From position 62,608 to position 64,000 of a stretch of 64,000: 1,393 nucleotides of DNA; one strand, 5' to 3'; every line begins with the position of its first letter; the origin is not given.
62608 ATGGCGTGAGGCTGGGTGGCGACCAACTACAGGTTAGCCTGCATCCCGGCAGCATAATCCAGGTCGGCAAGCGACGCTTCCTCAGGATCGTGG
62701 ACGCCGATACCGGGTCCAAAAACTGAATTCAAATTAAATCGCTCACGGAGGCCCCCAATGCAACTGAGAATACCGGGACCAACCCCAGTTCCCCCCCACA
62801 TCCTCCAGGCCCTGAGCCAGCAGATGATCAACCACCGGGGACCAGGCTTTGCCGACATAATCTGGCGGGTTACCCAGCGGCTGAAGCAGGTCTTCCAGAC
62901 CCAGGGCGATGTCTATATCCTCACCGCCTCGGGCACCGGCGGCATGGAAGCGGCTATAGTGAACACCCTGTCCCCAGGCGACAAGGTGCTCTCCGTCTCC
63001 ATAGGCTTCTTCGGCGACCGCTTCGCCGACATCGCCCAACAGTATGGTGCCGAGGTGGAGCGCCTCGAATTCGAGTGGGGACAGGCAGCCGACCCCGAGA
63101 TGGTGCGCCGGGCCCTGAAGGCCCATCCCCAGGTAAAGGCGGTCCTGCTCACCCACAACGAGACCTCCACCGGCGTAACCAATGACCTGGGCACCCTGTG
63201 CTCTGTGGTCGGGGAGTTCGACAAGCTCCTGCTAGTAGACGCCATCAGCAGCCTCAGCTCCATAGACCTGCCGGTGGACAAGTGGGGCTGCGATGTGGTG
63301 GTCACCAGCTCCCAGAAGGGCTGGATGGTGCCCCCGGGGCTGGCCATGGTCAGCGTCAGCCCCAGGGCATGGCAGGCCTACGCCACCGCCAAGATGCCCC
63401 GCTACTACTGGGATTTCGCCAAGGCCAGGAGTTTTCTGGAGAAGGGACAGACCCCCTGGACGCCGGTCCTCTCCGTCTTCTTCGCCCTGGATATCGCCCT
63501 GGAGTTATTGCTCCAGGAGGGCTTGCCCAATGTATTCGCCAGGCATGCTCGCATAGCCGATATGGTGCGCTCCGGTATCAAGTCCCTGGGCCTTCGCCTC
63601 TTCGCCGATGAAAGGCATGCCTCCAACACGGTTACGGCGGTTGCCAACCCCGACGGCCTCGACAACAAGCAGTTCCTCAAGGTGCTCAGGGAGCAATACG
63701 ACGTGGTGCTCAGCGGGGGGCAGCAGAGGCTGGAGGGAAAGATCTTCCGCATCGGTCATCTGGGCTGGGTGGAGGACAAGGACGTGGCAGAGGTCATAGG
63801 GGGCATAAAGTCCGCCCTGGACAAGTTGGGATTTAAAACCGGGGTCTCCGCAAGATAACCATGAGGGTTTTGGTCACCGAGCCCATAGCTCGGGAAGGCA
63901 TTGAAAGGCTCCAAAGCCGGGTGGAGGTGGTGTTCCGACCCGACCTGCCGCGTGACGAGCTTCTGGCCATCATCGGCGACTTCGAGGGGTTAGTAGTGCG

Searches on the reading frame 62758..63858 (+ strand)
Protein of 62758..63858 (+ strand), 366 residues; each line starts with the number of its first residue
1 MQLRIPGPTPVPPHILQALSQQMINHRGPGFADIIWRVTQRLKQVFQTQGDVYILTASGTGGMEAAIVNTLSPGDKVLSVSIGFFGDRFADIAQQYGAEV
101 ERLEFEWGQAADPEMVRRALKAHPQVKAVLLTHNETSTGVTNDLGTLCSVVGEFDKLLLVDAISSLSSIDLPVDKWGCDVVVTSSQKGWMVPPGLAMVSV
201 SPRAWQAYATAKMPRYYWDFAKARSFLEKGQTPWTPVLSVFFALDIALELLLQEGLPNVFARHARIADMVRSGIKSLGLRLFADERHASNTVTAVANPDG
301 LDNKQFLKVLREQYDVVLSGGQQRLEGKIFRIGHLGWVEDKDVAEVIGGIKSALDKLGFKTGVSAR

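Call 18: search_protein_families(library=pfam, proteins=[window:62758-63858:+], max_evalue=0.0001)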
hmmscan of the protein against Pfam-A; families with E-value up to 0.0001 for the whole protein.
window:62758-63858:+ (366 aa): 3 families
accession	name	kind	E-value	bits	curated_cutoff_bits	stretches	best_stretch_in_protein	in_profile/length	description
PF00266.25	Aminotran_5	-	7.1e-26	91.5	21.5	1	8-323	8-340/371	Aminotransferase class-V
PF00155.27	Aminotran_1_2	-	1e-05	25.4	19.7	0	43-162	56-186/361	Aminotransferase class I and II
PF01053.26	Cys_Met_Meta_PP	-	9.8e-05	21.5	27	0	50-187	67-198/381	Cys/Met metabolism PLP-dependent enzyme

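Call 20: find_encoding_contigs(protein=window:62758-63858:+, flank=10000, max_places=2)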
Protein window:62758-63858:+ (366 aa): 1 contig read that carries it; 1 place shown.
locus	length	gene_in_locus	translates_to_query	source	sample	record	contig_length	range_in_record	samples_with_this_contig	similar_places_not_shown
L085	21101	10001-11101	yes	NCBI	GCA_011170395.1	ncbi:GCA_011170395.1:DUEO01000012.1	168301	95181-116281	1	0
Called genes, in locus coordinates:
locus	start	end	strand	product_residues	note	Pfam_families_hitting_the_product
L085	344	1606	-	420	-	PF02403:Seryl_tRNA_N, PF00587:tRNA-synt_2b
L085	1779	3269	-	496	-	PF01336:tRNA_anti-codon, PF00152:tRNA-synt_2, PF01409:tRNA-synt_2d (faint)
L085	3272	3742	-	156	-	PF03449:GreA_GreB_N, PF01272:GreA_GreB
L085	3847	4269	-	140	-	-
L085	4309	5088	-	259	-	PF11967:RecO_N, PF02565:RecO_C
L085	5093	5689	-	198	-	PF21176:RecR_HhH, PF02132:RecR_ZnF (weak), PF01751:Toprim, PF13662:Toprim_4, PF21175:RecR_C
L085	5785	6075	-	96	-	PF02575:YbaB_DNA_bd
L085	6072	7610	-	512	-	PF05496:RuvB_N (weak), PF13177:DNA_pol3_delta2, PF00004:AAA, PF22608:DNAX_ATPase_lid, PF12169:DNA_pol3_gamma3, PF20964:DnaX_C (weak)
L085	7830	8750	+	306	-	PF06574:FAD_syn, PF01467:CTP_transf_like (weak), PF01687:Flavokinase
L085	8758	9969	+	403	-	PF00579:tRNA-synt_1b, PF22421:SYY_C-terminal (weak)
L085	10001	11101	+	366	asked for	PF00155:Aminotran_1_2 (faint), PF00266:Aminotran_5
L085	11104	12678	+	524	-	PF00389:2-Hacid_dh, PF02826:2-Hacid_dh_C, PF19304:PGDH_inter, PF01842:ACT (faint)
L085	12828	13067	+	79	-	PF09527:ATPase_gene1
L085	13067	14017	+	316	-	PF00119:ATP-synt_A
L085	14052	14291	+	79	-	PF00137:ATP-synt_C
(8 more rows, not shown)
